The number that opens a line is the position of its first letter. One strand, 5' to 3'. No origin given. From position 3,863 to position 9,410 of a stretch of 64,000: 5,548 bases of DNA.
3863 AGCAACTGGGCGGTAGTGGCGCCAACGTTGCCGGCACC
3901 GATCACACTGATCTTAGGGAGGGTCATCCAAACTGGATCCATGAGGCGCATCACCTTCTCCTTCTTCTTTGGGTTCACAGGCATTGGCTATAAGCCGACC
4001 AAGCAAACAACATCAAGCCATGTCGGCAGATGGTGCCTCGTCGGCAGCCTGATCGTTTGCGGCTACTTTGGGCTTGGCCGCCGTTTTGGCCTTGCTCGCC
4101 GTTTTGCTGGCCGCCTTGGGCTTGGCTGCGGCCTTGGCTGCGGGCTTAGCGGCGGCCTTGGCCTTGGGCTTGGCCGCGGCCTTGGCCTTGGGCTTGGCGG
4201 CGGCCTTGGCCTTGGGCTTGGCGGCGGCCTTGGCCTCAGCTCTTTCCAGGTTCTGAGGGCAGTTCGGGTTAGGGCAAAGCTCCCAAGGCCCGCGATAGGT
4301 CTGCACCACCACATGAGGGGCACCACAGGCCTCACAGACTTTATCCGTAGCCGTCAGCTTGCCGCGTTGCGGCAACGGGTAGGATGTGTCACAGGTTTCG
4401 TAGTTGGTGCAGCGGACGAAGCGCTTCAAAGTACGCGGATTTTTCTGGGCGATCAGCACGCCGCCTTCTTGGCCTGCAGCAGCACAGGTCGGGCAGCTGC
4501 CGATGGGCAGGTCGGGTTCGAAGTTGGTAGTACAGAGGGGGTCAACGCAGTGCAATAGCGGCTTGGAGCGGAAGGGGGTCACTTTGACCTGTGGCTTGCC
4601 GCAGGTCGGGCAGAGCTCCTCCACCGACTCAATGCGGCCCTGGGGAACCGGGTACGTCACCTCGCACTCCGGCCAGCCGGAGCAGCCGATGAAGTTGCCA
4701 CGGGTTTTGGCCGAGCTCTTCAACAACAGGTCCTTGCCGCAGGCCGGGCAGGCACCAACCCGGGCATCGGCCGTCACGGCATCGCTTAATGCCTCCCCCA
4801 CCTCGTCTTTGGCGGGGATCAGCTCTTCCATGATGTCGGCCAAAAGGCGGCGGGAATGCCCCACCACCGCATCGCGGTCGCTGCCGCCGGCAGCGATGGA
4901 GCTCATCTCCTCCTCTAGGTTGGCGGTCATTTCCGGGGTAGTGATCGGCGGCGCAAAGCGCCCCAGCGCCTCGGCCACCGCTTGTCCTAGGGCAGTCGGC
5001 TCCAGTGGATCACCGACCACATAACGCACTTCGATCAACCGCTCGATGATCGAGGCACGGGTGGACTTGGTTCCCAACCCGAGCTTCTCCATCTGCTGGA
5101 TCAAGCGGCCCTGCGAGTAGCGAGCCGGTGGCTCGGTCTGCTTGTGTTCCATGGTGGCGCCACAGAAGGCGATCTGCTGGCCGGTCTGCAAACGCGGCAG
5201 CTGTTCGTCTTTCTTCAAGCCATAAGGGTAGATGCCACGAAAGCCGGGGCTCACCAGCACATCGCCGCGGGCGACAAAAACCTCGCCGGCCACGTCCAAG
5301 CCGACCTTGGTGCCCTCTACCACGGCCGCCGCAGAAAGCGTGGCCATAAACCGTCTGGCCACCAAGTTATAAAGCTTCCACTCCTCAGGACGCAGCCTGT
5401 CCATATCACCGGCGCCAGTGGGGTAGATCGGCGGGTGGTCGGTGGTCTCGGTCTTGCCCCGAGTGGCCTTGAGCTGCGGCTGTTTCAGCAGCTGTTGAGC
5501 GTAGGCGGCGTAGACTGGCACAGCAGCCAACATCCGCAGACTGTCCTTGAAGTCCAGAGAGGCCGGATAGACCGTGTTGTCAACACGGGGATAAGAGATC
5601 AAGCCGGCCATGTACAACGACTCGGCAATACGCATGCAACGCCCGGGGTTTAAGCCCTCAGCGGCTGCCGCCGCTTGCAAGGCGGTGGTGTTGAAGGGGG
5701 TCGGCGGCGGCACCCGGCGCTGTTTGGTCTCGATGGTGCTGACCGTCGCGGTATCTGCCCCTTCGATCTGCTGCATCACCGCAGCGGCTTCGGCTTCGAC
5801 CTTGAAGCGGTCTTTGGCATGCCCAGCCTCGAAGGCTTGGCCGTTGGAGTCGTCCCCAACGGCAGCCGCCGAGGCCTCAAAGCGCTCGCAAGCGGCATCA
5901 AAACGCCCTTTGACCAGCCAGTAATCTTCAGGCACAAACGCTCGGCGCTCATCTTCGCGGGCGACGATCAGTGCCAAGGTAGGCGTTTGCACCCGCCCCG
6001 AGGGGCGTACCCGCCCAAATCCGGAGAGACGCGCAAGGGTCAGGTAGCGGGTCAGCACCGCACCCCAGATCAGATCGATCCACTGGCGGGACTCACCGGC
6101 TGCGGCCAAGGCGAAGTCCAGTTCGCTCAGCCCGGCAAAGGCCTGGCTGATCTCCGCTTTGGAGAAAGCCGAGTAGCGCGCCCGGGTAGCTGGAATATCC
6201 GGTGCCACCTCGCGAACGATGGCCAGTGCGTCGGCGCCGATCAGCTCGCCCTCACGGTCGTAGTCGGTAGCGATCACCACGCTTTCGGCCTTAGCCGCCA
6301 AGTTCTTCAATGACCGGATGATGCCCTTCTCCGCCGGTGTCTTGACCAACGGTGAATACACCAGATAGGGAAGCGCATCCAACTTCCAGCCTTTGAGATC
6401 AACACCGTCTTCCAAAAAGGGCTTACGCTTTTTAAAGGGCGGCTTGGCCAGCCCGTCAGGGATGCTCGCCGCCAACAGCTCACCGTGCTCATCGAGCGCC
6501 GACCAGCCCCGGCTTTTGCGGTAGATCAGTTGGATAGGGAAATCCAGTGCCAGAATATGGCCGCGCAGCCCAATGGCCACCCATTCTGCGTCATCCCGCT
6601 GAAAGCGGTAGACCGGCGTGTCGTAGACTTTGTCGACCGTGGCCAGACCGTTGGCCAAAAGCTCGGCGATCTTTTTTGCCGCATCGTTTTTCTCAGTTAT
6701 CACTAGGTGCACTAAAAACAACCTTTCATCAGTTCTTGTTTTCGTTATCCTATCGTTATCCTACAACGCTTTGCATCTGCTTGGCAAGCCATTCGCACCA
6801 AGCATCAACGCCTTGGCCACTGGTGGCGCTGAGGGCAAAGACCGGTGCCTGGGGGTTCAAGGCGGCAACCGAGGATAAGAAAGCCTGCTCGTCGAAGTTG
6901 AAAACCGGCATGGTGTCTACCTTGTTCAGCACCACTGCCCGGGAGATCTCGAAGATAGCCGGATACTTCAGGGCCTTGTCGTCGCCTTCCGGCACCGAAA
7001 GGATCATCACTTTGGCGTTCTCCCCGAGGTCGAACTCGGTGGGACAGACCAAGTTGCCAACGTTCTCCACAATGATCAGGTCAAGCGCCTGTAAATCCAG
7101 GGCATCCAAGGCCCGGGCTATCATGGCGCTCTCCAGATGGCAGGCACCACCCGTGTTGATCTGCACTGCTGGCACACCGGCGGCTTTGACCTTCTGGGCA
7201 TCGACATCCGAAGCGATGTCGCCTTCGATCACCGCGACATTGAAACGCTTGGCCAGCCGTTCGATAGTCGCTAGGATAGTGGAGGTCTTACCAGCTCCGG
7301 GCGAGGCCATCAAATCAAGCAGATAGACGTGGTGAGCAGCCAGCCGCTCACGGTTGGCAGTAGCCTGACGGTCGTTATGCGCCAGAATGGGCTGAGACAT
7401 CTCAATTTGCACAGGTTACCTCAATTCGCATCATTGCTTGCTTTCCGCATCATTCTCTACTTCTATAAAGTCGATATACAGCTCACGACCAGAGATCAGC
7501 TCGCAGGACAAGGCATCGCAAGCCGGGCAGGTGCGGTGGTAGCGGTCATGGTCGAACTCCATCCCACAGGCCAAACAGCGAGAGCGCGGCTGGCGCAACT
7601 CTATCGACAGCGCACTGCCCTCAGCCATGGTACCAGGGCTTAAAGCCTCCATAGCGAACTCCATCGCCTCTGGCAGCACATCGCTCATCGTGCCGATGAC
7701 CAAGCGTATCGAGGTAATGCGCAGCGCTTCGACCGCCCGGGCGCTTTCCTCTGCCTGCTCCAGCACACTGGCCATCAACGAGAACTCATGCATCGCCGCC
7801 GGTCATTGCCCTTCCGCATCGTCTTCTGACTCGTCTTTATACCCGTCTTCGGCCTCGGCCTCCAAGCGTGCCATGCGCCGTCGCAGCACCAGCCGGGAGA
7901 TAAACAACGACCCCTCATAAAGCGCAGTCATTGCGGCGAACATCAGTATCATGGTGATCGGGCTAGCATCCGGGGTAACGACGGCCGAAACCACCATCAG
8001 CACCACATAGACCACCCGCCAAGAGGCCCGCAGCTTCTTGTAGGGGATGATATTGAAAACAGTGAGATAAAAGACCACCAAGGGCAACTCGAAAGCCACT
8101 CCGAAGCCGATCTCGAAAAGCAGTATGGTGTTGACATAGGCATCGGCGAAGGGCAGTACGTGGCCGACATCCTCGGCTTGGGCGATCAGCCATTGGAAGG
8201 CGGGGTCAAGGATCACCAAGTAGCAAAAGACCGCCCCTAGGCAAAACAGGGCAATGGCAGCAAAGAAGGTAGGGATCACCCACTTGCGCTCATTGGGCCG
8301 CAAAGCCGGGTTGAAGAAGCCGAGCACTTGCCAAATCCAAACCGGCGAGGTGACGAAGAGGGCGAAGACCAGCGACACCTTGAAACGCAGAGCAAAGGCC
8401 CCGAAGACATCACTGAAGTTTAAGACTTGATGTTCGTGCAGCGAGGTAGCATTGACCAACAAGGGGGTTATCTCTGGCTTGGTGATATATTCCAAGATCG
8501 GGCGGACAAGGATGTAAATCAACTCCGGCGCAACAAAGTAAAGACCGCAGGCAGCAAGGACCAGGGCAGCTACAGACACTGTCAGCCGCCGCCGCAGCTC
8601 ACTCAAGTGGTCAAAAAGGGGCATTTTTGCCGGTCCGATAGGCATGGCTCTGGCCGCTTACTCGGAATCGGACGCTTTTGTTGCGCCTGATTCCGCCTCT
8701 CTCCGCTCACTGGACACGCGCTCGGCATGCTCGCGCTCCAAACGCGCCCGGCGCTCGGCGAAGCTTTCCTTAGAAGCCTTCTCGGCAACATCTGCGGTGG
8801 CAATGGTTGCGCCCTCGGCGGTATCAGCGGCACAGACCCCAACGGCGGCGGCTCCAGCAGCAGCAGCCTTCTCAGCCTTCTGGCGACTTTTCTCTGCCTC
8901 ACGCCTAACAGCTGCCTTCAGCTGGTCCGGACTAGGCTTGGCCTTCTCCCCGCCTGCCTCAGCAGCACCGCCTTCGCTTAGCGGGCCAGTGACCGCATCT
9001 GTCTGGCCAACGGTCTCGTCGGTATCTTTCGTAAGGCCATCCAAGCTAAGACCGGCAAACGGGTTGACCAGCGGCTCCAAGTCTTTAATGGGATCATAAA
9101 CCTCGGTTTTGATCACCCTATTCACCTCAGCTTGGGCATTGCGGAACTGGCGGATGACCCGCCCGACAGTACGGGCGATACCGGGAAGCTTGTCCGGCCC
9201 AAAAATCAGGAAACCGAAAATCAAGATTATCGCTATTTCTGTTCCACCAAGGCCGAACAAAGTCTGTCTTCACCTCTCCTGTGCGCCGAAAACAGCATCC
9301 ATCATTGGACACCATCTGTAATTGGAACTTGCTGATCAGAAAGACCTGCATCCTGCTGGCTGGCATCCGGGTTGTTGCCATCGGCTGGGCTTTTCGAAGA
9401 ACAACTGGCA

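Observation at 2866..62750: Recurrent intergenic palindromic repeat family (core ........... / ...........), at least 12 copies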

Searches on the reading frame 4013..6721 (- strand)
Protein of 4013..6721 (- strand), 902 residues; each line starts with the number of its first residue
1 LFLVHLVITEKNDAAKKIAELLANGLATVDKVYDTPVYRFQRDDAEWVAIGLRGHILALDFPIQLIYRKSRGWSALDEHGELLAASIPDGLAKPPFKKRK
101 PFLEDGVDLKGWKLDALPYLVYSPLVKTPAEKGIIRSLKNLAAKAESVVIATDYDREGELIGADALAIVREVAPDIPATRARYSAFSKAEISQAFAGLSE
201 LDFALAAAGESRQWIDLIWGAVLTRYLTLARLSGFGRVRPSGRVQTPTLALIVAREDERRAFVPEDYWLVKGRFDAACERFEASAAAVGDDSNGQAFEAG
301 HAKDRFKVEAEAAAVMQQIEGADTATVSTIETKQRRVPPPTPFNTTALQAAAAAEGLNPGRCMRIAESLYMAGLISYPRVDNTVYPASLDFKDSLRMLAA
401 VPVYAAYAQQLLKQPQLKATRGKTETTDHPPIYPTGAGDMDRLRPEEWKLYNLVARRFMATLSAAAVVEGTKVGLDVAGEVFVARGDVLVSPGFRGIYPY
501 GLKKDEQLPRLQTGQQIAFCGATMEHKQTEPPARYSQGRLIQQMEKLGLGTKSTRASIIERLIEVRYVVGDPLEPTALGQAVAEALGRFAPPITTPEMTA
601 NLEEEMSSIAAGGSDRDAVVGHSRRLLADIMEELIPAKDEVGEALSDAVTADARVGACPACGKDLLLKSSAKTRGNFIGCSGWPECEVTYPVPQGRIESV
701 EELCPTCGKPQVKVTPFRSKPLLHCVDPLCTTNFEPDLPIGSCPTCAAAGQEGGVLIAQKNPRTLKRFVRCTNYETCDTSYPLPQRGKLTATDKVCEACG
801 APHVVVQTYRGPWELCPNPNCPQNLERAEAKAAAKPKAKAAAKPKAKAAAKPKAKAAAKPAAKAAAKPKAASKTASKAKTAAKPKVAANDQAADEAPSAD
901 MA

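Call 56: search_protein_families(library=pfam, proteins=[window:4013-6721:-])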
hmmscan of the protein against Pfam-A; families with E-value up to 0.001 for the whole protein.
window:4013-6721:- (902 aa): 3 families
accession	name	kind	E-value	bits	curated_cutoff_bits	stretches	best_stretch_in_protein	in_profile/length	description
PF01131.25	Topoisom_bac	-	3.6e-116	389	35.1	1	201-620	2-410/411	DNA topoisomerase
PF01396.24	Zn_ribbon_Top1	-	2.9e-12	46.6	32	1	656-694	2-38/39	Topoisomerase DNA binding C4 zinc finger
PF01751.28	Toprim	-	8.9e-10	39.1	23.1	1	6-172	2-83/96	Toprim domain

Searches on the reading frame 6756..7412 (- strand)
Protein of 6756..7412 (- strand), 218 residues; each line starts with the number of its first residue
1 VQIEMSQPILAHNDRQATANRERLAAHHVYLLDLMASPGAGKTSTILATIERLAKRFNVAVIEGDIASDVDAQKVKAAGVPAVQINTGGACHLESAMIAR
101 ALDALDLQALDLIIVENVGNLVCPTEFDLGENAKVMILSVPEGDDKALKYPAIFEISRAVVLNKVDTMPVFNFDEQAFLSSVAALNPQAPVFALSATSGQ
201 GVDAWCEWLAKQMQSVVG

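Call 56: search_protein_families(library=pfam, proteins=[window:6756-7412:-])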
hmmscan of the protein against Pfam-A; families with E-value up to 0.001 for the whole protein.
window:6756-7412:- (218 aa): 2 families
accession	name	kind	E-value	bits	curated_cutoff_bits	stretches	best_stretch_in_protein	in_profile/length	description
PF02492.25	cobW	-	2.9e-20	73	20.7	1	37-192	8-179/180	CobW/HypB/UreG, nucleotide-binding domain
PF03308.22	MeaB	-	2.8e-06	27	23.1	1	33-210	37-232/273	Methylmalonyl Co-A mutase-associated GTPase MeaB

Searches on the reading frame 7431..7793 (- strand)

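Call 56: search_protein_families(library=pfam, proteins=[window:7431-7793:-])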
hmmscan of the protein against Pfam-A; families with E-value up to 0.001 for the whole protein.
window:7431-7793:- (120 aa): 1 family
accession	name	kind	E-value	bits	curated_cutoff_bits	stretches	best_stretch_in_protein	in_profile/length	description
PF01155.25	HypA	-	2.2e-29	102.2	28.9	1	1-112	1-112/112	Hydrogenase/urease nickel incorporation, metallochaperone, hypA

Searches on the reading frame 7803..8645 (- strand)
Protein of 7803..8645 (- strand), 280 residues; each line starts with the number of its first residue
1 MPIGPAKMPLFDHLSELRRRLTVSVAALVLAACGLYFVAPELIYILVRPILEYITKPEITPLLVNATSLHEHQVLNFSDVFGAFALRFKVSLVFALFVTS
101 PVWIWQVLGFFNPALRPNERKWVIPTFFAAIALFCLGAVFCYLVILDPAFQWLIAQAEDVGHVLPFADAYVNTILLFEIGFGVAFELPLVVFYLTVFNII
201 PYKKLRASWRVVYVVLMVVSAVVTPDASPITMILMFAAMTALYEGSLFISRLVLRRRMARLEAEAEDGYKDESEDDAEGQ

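Call 56: search_protein_families(library=pfam, proteins=[window:7803-8645:-])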
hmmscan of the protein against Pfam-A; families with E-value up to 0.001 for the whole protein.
window:7803-8645:- (280 aa): 1 family
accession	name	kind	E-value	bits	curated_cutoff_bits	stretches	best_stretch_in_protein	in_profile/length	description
PF00902.23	TatC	-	4.7e-55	187.1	25.1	1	12-236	1-206/208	Sec-independent protein translocase protein (TatC)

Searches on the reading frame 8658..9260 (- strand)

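Call 56: search_protein_families(library=pfam, proteins=[window:8658-9260:-])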
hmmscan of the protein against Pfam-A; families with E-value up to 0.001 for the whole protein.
window:8658-9260:- (200 aa): 1 family
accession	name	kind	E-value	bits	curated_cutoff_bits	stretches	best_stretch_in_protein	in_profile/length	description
PF02416.21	TatA_B_E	-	9.9e-14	50.8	21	1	4-53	1-50/53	mttA/Hcf106 family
